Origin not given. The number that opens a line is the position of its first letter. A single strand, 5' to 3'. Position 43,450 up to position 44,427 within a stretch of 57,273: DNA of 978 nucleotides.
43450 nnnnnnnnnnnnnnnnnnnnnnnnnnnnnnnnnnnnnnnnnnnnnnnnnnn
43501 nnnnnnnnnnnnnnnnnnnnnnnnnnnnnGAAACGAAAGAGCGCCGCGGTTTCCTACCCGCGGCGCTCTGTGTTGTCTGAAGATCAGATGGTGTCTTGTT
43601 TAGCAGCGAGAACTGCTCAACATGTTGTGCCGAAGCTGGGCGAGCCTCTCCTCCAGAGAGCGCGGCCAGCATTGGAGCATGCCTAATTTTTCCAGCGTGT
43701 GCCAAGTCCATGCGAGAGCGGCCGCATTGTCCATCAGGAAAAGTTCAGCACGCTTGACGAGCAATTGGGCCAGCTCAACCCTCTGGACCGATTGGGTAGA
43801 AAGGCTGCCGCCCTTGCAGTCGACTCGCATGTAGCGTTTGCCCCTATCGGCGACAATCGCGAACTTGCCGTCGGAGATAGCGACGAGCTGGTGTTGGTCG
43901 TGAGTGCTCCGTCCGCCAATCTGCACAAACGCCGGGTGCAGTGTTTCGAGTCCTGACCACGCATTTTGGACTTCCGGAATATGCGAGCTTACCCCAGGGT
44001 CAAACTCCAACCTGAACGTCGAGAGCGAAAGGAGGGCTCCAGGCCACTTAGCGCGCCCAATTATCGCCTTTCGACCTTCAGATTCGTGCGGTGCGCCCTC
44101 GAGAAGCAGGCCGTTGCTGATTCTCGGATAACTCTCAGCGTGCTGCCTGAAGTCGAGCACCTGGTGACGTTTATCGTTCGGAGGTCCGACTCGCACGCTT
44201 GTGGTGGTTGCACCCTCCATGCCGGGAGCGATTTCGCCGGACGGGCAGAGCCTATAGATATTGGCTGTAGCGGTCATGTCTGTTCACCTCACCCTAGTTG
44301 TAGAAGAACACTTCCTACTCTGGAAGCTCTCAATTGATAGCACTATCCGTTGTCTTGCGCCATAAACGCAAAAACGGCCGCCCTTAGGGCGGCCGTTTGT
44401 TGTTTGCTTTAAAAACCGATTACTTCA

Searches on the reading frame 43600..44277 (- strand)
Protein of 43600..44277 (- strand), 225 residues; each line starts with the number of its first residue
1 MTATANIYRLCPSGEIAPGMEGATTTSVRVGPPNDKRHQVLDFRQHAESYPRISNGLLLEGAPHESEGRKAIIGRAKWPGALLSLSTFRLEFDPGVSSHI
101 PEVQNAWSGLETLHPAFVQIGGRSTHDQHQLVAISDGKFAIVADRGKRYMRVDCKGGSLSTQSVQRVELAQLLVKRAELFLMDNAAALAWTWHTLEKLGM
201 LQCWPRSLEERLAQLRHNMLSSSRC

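Call 3: search_protein_families(library=pfam, proteins=[window:43600-44277:-])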
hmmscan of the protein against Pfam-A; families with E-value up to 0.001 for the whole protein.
window:43600-44277:- (225 aa): 0 families

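Call 4: search_protein_families(library=ncbifam, proteins=[window:43600-44277:-])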
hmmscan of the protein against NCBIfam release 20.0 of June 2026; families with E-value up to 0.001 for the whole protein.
window:43600-44277:- (225 aa): 0 families

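Call 74: search_protein_families(library=pfam, max_evalue=0.01, proteins=[window:43600-44277:-])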
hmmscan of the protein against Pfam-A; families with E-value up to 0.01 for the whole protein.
window:43600-44277:- (225 aa): 1 family
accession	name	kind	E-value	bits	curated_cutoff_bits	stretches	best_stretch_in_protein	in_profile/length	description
PF00005.33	ABC_tran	-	0.009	17.1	25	0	147-186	97-136/137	ABC transporter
